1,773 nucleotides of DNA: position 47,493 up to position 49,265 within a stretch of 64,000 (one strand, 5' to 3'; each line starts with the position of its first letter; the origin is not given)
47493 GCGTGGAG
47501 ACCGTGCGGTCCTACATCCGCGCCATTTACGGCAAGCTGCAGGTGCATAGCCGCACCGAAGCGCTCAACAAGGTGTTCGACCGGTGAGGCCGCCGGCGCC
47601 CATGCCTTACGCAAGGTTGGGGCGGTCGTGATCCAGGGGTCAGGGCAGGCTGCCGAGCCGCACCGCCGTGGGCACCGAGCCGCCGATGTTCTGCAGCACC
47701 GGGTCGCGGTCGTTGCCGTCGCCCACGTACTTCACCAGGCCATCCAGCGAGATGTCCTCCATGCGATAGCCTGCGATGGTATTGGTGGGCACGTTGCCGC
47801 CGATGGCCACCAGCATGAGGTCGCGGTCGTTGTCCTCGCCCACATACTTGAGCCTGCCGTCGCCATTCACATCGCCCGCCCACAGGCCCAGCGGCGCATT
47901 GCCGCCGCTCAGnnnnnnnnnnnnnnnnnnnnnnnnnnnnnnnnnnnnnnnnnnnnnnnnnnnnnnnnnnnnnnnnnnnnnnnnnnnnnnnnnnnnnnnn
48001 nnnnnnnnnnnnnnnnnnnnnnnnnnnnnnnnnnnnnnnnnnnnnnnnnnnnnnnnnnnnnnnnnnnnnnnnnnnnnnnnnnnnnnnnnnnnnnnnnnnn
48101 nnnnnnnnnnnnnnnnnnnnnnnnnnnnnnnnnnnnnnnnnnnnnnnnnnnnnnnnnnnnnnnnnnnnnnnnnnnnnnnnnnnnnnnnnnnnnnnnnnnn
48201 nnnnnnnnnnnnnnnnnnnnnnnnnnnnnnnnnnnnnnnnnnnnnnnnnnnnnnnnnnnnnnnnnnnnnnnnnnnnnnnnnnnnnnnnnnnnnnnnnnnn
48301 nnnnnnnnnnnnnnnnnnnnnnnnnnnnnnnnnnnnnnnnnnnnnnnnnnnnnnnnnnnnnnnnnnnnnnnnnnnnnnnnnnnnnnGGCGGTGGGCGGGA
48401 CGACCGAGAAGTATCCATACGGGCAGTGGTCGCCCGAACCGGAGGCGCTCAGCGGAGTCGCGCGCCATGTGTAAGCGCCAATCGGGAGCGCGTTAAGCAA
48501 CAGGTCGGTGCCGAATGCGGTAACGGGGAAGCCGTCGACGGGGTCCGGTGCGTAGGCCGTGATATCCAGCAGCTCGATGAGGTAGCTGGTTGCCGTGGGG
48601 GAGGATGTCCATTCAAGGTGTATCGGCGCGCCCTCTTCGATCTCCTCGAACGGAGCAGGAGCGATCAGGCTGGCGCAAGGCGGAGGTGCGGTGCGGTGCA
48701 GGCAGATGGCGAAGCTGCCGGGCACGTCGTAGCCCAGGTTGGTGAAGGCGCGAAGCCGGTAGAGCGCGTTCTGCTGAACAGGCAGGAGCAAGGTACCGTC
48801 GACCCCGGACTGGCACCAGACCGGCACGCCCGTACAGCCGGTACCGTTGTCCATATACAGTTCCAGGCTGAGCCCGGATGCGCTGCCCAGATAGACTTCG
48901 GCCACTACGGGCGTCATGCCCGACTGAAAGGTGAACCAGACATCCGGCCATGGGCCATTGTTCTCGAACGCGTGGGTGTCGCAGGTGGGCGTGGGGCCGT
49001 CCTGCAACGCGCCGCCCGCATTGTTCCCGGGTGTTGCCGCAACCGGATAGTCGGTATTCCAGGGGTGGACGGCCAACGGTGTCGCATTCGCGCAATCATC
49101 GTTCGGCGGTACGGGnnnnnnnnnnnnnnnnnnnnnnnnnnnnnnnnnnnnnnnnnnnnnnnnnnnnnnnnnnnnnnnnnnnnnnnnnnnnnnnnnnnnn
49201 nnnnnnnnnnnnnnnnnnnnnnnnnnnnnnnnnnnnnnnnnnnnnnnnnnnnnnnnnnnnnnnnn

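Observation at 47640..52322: Giant secreted protein built from seven tandem cysteine-framed modules, with no recognisable anchoring or sorting signal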

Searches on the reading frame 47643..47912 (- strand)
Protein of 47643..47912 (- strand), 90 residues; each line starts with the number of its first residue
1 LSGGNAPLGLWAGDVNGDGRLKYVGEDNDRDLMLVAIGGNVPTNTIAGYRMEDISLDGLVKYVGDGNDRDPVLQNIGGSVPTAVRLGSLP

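Call 55: search_solved_structures(query=A3, max_evalue=10, show_alignments=3)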
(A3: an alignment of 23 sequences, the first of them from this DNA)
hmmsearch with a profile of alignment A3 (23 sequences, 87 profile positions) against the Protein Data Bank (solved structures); distinct sequences matched with E-value up to 10: 1.
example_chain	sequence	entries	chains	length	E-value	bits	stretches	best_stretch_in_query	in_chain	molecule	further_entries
4f55_A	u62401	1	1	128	1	12.6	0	12-51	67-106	Spore cortex-lytic enzyme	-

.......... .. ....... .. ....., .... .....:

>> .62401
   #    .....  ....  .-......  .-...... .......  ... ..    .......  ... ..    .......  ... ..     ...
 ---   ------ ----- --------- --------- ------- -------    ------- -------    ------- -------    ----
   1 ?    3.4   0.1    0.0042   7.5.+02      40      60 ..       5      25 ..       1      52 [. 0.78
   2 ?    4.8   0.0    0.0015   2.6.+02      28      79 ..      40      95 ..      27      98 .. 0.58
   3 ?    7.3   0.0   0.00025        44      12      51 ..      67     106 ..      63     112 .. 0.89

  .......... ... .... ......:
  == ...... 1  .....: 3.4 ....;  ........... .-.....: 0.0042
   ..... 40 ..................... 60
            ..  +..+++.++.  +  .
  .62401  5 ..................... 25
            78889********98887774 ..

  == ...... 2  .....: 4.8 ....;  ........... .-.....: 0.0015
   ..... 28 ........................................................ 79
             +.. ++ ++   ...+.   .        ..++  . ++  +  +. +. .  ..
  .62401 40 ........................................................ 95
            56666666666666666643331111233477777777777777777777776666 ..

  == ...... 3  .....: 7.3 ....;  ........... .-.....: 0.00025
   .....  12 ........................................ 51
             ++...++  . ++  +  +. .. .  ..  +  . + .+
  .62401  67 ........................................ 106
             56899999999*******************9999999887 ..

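Call 56: search_protein_families(library=pfam, alignment_id=A3, max_evalue=10)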
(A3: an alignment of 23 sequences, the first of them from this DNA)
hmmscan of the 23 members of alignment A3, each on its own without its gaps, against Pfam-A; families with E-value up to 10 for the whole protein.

A. member 1, seq(90 aa): 2 families
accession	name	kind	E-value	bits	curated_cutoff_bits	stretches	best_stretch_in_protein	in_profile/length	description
PF25745.1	Phage_GP58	-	0.022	14.9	27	1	45-70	2-27/35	Bacteriophage GP58 protein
PF13517.12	FG-GAP_3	-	0.11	13.5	26.9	1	2-21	38-57/61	FG-GAP-like repeat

B. families by the number of members that match (of 23 scanned): 18 families
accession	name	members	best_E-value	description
PF00631.27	G-gamma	5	0.0021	GGL domain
PF00404.24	Dockerin_1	4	0.0066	Dockerin type I domain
PF20164.4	GspA_SrpA_N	3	0.019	GspA/SrpA SigLec-like domain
PF25745.1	Phage_GP58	2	0.022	Bacteriophage GP58 protein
PF25596.1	CPSase_L_D1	2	0.029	Carbamoyl phosphate synthase preATP-grasp domain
PF03766.18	Remorin_N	2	0.11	Remorin, N-terminal region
PF24619.1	Ig_SibA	1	0.0016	SibA-like, immunoglobulin-like domain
PF01839.29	FG-GAP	1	0.048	FG-GAP repeat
PF13517.12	FG-GAP_3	1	0.11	FG-GAP-like repeat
PF20767.2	DUF6839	1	0.16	Domain of unknown function (DUF6839)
PF19607.4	DUF6112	1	0.16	Family of unknown function (DUF6112)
PF02310.24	B12-binding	1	0.21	B12 binding domain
PF01278.26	Omptin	1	0.22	Omptin family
PF18866.6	CxC7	1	0.23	CxC7 like cysteine cluster associated with KDZ transposases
PF13202.12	EF-hand_5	1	0.23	EF hand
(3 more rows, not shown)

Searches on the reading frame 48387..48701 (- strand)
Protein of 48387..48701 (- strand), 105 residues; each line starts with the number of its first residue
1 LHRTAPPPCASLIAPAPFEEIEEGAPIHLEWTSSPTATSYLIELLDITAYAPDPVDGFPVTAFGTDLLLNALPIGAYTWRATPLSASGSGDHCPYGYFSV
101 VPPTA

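Call 11: search_protein_families(library=pfam, proteins=[window:48387-48695:-], max_evalue=10)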
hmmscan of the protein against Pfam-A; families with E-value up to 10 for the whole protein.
seq(103 aa): 0 families

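Call 79: search_solved_structures(query=window:48387-48701:-, max_evalue=10, show_alignments=1)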
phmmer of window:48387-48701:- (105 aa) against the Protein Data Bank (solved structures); distinct sequences matched with E-value up to 10: 0.

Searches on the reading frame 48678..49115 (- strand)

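Call 11: search_protein_families(library=pfam, proteins=[window:48678-49115:-], max_evalue=10)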
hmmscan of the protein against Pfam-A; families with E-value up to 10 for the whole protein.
seq(146 aa): 1 family
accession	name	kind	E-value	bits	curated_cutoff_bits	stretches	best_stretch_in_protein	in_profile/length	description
PF23759.1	GBD_T9SS_assoc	-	9.1e-05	23.2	27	1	5-128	2-107/116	Galactose binding domain-like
